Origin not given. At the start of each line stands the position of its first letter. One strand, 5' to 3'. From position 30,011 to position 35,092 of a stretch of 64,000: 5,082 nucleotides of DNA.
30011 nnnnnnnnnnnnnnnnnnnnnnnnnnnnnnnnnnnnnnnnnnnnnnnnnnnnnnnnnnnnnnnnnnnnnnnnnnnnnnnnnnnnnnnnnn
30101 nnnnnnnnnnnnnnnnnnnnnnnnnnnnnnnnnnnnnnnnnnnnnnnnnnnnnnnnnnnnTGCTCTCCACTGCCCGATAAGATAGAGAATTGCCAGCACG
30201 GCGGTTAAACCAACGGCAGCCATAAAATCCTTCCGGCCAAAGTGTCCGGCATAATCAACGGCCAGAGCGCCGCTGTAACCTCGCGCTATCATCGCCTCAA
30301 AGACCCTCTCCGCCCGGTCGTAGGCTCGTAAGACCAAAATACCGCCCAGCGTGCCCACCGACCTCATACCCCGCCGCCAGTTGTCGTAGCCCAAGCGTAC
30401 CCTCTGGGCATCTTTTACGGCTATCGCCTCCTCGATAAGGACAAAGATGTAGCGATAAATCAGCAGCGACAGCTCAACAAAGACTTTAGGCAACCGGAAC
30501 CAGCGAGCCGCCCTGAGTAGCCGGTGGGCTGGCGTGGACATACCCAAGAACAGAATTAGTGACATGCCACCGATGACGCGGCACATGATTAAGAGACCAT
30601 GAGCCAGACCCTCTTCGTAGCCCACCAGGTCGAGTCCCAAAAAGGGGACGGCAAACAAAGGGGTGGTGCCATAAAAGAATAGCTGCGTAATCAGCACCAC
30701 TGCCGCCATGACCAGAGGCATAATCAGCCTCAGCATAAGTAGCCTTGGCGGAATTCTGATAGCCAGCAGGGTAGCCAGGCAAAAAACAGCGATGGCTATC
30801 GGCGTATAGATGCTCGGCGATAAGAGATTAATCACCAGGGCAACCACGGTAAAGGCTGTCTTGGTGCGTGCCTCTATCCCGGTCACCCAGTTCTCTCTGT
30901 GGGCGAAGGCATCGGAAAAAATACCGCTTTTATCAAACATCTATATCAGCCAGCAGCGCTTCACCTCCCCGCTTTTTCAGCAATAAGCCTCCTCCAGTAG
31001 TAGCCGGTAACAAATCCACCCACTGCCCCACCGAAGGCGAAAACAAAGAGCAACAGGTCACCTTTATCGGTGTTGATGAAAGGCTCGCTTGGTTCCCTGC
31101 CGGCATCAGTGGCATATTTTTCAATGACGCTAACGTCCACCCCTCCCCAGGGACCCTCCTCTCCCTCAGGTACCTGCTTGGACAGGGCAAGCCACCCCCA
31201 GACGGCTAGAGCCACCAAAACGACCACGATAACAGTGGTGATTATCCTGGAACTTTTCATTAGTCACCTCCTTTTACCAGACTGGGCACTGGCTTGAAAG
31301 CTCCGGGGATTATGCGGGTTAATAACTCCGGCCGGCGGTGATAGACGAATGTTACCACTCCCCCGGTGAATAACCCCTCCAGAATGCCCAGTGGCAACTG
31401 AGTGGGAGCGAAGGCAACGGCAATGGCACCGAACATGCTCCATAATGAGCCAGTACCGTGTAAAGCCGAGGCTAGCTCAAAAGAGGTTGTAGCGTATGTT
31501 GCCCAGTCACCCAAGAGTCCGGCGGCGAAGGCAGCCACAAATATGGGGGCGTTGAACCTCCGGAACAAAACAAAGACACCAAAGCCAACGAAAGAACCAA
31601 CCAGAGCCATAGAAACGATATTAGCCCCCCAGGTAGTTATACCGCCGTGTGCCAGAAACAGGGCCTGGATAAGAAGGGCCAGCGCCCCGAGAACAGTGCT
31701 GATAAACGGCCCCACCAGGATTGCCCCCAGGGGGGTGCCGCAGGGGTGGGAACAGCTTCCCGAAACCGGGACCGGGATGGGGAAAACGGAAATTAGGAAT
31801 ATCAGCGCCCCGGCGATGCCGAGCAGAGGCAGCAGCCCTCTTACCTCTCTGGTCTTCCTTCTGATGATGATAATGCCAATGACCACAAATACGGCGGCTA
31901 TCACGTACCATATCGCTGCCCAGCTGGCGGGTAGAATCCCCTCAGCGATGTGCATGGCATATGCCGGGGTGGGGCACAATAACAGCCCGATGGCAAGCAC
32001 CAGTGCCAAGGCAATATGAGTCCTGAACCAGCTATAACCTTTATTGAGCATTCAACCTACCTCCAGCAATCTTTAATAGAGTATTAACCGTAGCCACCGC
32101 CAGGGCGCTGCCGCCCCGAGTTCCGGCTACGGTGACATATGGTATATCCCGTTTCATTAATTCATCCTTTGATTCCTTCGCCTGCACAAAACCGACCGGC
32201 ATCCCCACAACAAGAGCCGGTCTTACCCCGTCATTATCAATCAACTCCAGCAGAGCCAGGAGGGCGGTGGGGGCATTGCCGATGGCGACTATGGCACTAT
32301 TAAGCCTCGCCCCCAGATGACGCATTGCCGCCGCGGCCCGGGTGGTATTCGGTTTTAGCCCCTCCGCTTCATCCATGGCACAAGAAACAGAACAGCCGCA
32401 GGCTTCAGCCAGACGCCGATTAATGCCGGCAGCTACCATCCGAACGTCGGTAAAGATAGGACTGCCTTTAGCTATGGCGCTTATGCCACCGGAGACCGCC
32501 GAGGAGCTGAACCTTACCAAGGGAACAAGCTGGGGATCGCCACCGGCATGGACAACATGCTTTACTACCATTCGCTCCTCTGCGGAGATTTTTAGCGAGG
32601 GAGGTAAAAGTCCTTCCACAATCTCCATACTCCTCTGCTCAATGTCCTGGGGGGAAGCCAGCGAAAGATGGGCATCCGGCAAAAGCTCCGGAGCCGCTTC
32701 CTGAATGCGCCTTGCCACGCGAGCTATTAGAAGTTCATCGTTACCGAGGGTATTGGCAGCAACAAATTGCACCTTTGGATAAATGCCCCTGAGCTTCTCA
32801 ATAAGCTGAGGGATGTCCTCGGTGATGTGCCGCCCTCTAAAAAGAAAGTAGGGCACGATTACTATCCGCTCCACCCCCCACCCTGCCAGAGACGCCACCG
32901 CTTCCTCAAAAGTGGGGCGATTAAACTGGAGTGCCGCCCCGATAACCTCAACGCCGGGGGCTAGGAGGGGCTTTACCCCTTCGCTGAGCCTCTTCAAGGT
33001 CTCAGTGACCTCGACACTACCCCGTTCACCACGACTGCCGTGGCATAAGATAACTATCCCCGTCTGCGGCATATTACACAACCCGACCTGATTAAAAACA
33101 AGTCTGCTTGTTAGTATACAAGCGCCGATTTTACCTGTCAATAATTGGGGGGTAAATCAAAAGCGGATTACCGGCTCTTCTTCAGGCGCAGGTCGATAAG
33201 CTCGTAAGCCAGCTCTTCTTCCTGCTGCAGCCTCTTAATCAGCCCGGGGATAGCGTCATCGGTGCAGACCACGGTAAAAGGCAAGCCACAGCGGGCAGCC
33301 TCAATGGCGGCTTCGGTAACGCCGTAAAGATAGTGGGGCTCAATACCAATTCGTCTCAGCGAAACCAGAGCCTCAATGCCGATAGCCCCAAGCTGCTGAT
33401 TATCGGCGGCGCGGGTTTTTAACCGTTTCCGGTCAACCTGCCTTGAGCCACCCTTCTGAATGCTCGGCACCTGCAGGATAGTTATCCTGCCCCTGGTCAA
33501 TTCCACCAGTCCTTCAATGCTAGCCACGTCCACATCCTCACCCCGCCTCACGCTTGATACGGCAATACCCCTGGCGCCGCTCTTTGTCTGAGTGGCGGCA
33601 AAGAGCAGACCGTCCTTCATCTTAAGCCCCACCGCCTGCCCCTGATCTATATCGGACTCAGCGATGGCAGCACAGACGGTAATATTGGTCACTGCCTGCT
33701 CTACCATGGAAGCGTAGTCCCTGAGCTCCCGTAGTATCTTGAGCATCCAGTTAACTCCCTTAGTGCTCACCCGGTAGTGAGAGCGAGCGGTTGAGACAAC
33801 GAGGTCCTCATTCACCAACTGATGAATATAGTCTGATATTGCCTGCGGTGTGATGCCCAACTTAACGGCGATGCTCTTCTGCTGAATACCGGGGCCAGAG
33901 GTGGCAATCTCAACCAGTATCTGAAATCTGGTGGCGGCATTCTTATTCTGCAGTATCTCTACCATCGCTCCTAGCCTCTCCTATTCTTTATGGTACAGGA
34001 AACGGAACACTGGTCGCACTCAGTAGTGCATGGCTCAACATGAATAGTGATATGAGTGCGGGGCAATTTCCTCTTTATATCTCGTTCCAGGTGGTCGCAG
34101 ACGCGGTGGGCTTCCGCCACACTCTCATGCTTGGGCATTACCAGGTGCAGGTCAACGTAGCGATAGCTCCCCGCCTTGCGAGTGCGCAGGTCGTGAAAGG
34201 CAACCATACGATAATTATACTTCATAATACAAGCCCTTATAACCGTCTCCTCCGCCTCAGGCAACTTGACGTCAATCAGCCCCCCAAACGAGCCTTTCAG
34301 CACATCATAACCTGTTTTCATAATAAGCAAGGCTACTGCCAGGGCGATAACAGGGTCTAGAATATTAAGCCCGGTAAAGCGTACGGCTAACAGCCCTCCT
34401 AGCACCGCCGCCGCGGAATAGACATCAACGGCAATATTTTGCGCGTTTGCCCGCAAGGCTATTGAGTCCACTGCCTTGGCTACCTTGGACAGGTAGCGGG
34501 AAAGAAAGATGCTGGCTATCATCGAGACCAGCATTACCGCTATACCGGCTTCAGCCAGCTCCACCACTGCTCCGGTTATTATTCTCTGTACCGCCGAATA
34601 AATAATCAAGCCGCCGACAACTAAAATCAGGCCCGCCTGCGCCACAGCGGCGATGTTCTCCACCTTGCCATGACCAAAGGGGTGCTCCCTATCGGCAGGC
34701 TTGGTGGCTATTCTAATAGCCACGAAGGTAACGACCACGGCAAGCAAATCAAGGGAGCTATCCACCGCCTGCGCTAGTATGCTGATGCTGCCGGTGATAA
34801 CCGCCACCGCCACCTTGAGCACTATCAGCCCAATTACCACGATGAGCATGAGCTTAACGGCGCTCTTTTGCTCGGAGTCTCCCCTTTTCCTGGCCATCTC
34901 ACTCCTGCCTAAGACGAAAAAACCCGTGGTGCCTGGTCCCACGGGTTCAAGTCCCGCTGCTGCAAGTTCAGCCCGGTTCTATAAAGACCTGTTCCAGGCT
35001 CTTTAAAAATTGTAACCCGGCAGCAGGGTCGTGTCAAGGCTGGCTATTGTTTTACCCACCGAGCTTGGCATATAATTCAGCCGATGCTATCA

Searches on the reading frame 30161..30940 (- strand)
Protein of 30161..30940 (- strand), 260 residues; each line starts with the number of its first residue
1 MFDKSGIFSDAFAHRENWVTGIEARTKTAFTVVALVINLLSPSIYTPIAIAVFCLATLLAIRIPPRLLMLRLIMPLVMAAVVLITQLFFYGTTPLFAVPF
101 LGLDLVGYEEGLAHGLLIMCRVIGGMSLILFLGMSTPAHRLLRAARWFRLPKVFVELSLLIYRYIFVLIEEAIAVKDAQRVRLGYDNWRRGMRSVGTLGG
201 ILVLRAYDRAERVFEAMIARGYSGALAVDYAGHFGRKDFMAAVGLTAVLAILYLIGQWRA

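Call 52: search_protein_families(library=pfam, proteins=[window:30161-30940:-], max_evalue=1e-8)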
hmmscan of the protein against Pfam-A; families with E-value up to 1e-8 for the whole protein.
window:30161-30940:- (260 aa): 1 family
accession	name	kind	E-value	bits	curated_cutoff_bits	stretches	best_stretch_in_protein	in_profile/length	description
PF02361.21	CbiQ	-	2.8e-38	132.2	25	1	16-224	2-210/216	Cobalt transport protein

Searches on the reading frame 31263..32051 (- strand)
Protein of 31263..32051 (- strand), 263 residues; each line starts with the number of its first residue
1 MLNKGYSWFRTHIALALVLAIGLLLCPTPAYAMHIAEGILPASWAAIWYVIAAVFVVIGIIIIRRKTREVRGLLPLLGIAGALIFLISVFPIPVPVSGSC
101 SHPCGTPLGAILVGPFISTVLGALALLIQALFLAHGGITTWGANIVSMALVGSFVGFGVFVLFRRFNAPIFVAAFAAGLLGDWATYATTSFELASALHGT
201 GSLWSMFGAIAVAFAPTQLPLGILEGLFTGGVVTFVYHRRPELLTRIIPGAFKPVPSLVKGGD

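Call 52: search_protein_families(library=pfam, proteins=[window:31263-32051:-], max_evalue=1e-8)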
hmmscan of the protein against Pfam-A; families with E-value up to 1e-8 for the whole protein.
window:31263-32051:- (263 aa): 1 family
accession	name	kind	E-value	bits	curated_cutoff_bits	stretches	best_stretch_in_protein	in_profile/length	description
PF01891.21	CbiM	-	1.3e-52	179.1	23.1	1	34-243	1-205/205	Cobalt uptake substrate-specific transmembrane region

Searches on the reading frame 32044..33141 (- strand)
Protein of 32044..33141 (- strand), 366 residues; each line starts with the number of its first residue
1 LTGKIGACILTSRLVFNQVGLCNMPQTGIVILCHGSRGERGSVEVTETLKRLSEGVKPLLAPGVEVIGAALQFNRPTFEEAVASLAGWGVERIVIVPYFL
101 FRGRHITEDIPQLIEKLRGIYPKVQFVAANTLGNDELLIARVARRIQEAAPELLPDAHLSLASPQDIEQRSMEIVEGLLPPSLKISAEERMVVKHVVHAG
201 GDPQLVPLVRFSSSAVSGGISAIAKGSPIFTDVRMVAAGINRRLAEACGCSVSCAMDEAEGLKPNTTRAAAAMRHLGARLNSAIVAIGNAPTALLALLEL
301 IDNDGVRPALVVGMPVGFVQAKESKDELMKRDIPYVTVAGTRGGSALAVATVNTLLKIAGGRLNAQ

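Call 52: search_protein_families(library=pfam, proteins=[window:32044-33141:-], max_evalue=1e-8)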
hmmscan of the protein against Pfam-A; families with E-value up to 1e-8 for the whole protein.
window:32044-33141:- (366 aa): 2 families
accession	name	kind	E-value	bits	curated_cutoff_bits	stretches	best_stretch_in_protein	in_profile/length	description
PF02570.20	CbiC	-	2.1e-66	223.7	22.5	1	166-357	1-195/196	Precorrin-8X methylmutase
PF01903.22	CbiX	-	2.4e-21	76.4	22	1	34-140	1-102/106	CbiX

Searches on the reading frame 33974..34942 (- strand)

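Call 52: search_protein_families(library=pfam, proteins=[window:33974-34942:-], max_evalue=1e-8)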
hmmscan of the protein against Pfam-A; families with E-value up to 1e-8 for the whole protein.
window:33974-34942:- (323 aa): 2 families
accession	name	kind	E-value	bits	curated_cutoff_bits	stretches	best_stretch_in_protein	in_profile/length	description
PF01545.26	Cation_efflux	-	4.3e-41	141.3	26.6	1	30-222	2-197/198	Cation efflux family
PF16916.11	ZT_dimer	-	1.1e-23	83.5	26.7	1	227-305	1-78/78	Dimerisation domain of Zinc Transporter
